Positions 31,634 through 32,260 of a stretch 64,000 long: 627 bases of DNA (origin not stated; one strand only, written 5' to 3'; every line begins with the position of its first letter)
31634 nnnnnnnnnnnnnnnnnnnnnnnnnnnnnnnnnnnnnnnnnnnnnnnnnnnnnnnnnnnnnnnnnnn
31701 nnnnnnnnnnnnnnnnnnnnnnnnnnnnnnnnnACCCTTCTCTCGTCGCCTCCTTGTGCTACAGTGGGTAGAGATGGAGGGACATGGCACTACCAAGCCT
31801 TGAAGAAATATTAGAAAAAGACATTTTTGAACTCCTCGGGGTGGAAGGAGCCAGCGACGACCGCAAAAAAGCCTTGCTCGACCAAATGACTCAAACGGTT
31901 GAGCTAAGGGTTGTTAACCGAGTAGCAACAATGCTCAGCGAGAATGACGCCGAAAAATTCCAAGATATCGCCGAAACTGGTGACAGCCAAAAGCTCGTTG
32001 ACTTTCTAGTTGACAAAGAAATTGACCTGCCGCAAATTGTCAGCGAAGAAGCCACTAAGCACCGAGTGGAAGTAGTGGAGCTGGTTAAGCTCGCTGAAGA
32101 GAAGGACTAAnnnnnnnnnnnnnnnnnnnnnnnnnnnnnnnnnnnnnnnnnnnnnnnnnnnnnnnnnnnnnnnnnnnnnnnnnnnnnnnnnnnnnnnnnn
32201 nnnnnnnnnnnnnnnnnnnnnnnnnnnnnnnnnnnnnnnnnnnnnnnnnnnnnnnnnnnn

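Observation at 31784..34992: Orphan two-gene operon downstream of rpoD: 108-aa acidic protein translationally coupled to a 960-aa membrane-associated protein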

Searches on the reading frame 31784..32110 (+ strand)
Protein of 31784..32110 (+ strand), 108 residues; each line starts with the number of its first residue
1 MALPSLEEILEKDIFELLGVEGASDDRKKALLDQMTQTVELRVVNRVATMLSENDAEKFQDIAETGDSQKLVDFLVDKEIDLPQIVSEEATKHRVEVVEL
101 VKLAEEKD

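Call 4: search_protein_families(library=pfam, proteins=[window:31784-32110:+], max_evalue=1)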
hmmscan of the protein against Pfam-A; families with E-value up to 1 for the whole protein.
window:31784-32110:+ (108 aa): 1 family
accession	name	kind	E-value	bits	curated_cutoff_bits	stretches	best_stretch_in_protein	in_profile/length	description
PF18908.5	DUF5663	-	6.8e-05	23.8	23.7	1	18-89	5-76/84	Protein of unknown function (DUF5663)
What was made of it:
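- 31784..32110 (+): 108-aa acidic (pI 4.4) protein of Pfam family DUF5663. It has no signal peptide or hydrophobic segment and is presumed cytoplasmic and helical. Pfam PF18908, E = 6.8e-5, just above the cut-off (call 4).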

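Call 5: search_protein_families(library=ncbifam, proteins=[window:31784-32110:+], max_evalue=1)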
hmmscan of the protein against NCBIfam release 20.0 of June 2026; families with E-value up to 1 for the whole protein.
window:31784-32110:+ (108 aa): 1 family
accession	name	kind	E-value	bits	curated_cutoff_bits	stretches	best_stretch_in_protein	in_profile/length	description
NF006218.0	PRK08343.1-4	subfamily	0.017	14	383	1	23-96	110-187/392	preprotein translocase subunit SecD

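Call 11: find_homologous_proteins(query=window:31784-32110:+)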
Query window:31784-32110:+ (108 aa): 13 proteins with E <= 0.001 among 24 candidates.
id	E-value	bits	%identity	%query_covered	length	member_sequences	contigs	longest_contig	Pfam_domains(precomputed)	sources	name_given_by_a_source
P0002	2.6e-57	209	100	100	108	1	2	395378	PF18908.7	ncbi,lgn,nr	ncbi:MAG TPA: DUF5663 domain-containing protein [Candidatus Saccharimonadales bacterium]|nr:DUF5663 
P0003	3.4e-40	154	75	100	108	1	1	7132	PF18908.7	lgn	-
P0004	2.0e-39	152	75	94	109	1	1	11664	PF18908.7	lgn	-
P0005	2.4e-39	151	73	99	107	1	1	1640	PF18908.7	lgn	-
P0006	3.4e-39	151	72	99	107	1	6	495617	PF18908.7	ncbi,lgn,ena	ncbi:MAG: DUF5663 domain-containing protein [Patescibacteria group bacterium]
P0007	3.8e-37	144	70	98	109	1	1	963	PF18908.7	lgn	-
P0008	1.1e-36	143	70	97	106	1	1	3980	PF18908.7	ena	-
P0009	1.0e-34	137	64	99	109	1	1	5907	PF18908.7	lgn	-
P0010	1.0e-34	137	70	97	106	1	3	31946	PF18908.7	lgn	-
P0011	5.1e-34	134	63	99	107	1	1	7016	PF18908.7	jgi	jgi:hypothetical protein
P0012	2.5e-32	129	62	98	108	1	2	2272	PF18908.7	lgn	-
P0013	3.0e-32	129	60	97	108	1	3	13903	PF18908.7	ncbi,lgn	ncbi:MAG: DUF5663 domain-containing protein [Candidatus Binatia bacterium]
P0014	1.2e-30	124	61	99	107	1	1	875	PF18908.7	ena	-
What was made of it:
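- On Pfam DUF5663 (PF18908), small protein: Homologues are pre-annotated PF18908 and named DUF5663 by NCBI (call 11).
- Closest known: Pfam DUF5663. Same: All close homologues carry the same annotation (call 11).
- Checked: NCBI also names it DUF5663 (call 11).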

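Call 13: find_encoding_contigs(protein=P0006, flank=8000, max_places=2)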
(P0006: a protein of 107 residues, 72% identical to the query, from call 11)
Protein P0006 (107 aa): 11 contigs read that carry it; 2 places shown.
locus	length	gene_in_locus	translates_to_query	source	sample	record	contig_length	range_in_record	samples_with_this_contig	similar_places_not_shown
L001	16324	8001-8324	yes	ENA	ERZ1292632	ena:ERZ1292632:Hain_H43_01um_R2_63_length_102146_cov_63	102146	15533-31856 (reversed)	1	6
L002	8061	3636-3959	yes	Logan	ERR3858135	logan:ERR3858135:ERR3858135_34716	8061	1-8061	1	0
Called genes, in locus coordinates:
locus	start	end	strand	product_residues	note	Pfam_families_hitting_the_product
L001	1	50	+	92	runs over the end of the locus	-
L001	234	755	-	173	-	PF03352:Adenine_glyco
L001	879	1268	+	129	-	-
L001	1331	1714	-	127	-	PF00903:Glyoxalase, PF18029:Glyoxalase_6, PF22677:Ble-like_N (weak)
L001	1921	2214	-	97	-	PF00076:RRM_1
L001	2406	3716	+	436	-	PF01794:Ferric_reduct, PF00970:FAD_binding_6 (weak), PF08022:FAD_binding_8, PF00175:NAD_binding_1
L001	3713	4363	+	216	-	PF00173:Cyt-b5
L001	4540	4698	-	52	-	-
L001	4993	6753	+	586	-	PF01807:Zn_ribbon_DnaG, PF08275:DNAG_N, PF01751:Toprim, PF13155:Toprim_2, PF13662:Toprim_4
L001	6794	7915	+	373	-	PF03979:Sigma70_r1_1, PF00140:Sigma70_r1_2, PF04542:Sigma70_r2, PF04539:Sigma70_r3, PF04545:Sigma70_r4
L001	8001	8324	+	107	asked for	PF18908:DUF5663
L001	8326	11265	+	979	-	-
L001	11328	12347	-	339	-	PF01391:Collagen (faint)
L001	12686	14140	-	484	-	PF01336:tRNA_anti-codon, PF00152:tRNA-synt_2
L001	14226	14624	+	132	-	-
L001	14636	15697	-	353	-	PF02646:RmuC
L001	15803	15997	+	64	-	-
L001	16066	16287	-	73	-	-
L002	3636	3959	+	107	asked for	PF18908:DUF5663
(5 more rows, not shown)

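Call 14: find_encoding_contigs(protein=P0004, flank=8000, max_places=2)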
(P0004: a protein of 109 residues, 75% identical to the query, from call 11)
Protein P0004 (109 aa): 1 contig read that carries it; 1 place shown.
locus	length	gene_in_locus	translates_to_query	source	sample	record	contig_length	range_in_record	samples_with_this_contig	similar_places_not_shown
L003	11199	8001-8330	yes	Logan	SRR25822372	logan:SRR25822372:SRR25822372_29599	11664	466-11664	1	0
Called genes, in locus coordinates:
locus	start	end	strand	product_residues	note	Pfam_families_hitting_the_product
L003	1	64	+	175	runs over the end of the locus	?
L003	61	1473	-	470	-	-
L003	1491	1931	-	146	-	PF00293:NUDIX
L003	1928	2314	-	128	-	PF01641:SelR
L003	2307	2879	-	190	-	PF03352:Adenine_glyco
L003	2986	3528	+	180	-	-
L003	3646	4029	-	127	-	PF00903:Glyoxalase, PF18029:Glyoxalase_6, PF22677:Ble-like_N (weak)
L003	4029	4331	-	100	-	PF01741:MscL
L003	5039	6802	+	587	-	PF01807:Zn_ribbon_DnaG, PF08275:DNAG_N, PF01751:Toprim, PF13155:Toprim_2, PF13662:Toprim_4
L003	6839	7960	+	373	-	PF03979:Sigma70_r1_1, PF00140:Sigma70_r1_2, PF04542:Sigma70_r2, PF04539:Sigma70_r3, PF04545:Sigma70_r4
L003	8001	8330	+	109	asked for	PF18908:DUF5663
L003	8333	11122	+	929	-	-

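Call 15: find_encoding_contigs(protein=P0010, flank=8000, max_places=2)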
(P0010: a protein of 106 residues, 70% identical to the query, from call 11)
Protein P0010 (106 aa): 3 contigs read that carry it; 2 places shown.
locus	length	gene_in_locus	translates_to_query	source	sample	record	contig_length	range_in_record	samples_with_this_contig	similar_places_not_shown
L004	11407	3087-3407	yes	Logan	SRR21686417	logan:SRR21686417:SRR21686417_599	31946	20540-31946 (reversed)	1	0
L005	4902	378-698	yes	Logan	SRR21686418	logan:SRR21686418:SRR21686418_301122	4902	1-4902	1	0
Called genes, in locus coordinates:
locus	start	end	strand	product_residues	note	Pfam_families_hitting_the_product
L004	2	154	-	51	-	?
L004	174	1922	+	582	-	PF01807:Zn_ribbon_DnaG, PF08275:DNAG_N, PF01751:Toprim, PF13155:Toprim_2, PF13662:Toprim_4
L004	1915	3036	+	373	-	PF03979:Sigma70_r1_1, PF00140:Sigma70_r1_2, PF04542:Sigma70_r2, PF04539:Sigma70_r3, PF04545:Sigma70_r4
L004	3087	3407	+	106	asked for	PF18908:DUF5663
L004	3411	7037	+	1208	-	-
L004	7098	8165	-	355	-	PF01391:Collagen (weak)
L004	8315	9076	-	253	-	PF02578:Cu-oxidase_4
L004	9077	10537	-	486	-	PF01336:tRNA_anti-codon, PF00152:tRNA-synt_2, PF01409:tRNA-synt_2d (faint)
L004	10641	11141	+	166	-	-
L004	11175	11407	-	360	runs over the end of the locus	PF02646:RmuC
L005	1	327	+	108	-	?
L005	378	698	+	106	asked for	PF18908:DUF5663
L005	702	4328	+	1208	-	-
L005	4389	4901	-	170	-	?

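Call 23: search_solved_structures(query=window:31784-32110:+, max_evalue=1)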
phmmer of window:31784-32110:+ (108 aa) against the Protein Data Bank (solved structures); distinct sequences matched with E-value up to 1: 1.
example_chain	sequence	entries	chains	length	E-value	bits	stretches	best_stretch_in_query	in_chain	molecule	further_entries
5lec_A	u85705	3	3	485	0.032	18.1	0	38-105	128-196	DDD_D12_12_D12_12_D12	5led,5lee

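Call 26: find_encoding_contigs(protein=P0013, flank=8000, max_places=2)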
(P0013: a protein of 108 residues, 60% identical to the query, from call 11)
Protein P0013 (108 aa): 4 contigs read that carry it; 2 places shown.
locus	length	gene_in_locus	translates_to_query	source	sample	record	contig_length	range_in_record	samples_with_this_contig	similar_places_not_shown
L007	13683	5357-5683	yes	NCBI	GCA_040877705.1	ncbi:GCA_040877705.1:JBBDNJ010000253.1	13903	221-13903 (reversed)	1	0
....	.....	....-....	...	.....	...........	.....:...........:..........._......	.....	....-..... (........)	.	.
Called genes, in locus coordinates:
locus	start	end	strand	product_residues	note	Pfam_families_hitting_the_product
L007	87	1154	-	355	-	PF01658:Inos-1-P_synth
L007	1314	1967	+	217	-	PF01553:Acyltransferase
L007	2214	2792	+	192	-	-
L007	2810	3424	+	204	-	PF13353:Fer4_12, PF04055:Radical_SAM (weak)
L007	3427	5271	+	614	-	PF00004:AAA, PF17862:AAA_lid_3 (weak)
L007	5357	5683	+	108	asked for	PF18908:DUF5663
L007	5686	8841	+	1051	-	-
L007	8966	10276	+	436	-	-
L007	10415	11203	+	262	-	-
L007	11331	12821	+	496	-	-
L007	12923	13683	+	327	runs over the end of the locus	PF00155:Aminotran_1_2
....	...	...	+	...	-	-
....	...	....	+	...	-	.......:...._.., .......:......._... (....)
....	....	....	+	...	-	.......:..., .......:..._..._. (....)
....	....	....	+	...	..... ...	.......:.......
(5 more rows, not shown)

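Call 27: find_encoding_contigs(protein=P0003, flank=8000, max_places=1)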
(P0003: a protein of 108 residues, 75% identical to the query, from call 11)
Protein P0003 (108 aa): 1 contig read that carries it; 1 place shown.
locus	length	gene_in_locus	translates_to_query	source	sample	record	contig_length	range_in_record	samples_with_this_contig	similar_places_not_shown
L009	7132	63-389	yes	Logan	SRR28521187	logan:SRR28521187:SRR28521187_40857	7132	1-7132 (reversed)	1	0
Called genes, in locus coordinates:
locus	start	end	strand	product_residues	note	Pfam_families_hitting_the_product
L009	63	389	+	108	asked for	PF18908:DUF5663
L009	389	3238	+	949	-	-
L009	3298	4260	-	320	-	-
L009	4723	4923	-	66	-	-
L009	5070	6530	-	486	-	PF01336:tRNA_anti-codon, PF00152:tRNA-synt_2, PF01409:tRNA-synt_2d (faint)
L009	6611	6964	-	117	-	-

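Call 28: find_encoding_contigs(protein=P0009, flank=8000, max_places=1)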
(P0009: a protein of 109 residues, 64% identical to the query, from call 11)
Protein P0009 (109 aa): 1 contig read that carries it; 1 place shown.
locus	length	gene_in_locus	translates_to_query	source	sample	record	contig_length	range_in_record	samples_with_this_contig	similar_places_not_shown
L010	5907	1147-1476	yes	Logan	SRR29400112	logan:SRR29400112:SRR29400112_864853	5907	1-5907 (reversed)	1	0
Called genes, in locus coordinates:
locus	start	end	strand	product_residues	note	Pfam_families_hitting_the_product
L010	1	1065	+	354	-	?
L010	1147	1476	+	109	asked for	PF18908:DUF5663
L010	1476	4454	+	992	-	PF13672:PP2C_2 (weak)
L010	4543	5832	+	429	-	-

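Call 29: find_encoding_contigs(protein=P0011, flank=8000, max_places=1)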
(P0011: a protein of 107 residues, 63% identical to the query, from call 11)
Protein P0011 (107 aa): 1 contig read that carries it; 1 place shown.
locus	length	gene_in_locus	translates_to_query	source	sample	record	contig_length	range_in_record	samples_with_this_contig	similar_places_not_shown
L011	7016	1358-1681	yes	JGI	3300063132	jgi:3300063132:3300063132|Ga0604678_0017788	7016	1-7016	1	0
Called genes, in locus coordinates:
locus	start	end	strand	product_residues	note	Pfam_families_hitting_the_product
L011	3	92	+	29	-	?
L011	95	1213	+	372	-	PF03979:Sigma70_r1_1, PF00140:Sigma70_r1_2, PF04542:Sigma70_r2, PF04539:Sigma70_r3, PF04545:Sigma70_r4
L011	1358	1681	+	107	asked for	PF18908:DUF5663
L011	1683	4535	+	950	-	-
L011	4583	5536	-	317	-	-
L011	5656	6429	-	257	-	PF02578:Cu-oxidase_4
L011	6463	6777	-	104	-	-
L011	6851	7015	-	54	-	?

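Call 49: search_protein_families(library=phrogs, proteins=[window:31784-32110:+], max_evalue=0.1)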
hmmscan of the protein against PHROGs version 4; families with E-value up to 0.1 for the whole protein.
window:31784-32110:+ (108 aa): 1 family
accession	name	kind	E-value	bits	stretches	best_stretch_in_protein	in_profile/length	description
phrog_23527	-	unknown function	0.086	13.6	0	71-88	15-32/40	-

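Call 50: search_protein_families(library=padloc, proteins=[window:31784-32110:+], max_evalue=0.1)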
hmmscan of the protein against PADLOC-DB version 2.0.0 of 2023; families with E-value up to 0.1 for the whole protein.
window:31784-32110:+ (108 aa): 0 families
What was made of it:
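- Tried and rejected: Pfam, NCBIfam, PHROGs and PADLOC gave nothing for the large protein (calls 4, 5, 49, 50).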

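Call 53: search_solved_structures(query=A5, max_evalue=10)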
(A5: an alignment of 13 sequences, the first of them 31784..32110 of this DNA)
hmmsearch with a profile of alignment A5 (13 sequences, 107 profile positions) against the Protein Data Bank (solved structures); distinct sequences matched with E-value up to 10: 11.
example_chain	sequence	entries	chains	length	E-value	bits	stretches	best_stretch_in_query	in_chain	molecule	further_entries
4v3r_A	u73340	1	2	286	0.012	19.2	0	7-32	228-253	YIII_M5_AII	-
4v3q_A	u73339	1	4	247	0.07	16.7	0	7-32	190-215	YIII_M4_AII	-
5cea_A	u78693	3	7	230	0.45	14.1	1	43-83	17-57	Bd3460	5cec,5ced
8ej4_K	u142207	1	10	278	0.72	13.5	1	13-79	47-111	Serine/threonine-protein kinase Nek7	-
9nfq_C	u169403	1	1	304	0.85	13.2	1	13-79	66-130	Serine/threonine-protein kinase Nek7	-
9h59_C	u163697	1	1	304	0.85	13.2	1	13-79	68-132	Serine/threonine-protein kinase Nek7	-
8ws0_A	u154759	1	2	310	0.88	13.2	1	13-79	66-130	Serine/threonine-protein kinase Nek7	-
2wqm_A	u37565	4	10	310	0.88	13.2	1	13-79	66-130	SERINE/THREONINE-PROTEIN KINASE NEK7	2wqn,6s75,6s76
8ws1_A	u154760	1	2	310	0.88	13.2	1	13-79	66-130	Serine/threonine-protein kinase Nek7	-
8sxn_A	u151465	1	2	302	1.1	12.9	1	13-79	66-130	Serine/threonine-protein kinase Nek7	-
5de2_A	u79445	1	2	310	1.3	12.6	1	13-79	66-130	Serine/threonine-protein kinase Nek7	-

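Call 69: find_related_loci(query=A5, collection=metagenome_contigs, flank=6000)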
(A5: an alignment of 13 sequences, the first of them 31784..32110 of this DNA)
Query A5 (108 aa) in metagenome_contigs; peptide patterns used: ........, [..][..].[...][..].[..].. (x = any residue, [..] = any of these).
422 stretches matched a pattern; 3 encode a relative of the query (tblastn E <= 1e-3); 3 distinct loci.
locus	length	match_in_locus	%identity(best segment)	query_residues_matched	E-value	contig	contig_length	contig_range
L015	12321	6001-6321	72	1-107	4e-48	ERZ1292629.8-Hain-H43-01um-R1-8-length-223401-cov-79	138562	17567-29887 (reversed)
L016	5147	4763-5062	49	5-104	6e-31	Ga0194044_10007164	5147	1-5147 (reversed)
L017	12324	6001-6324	45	1-106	3e-29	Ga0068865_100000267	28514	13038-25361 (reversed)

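Call 87: search_dna_similar(query=window:31784-32110:+, collection=phages, mode=protein, max_evalue=0.01, max_rows=10)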
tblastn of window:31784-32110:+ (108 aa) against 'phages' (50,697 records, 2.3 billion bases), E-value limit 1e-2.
No match.
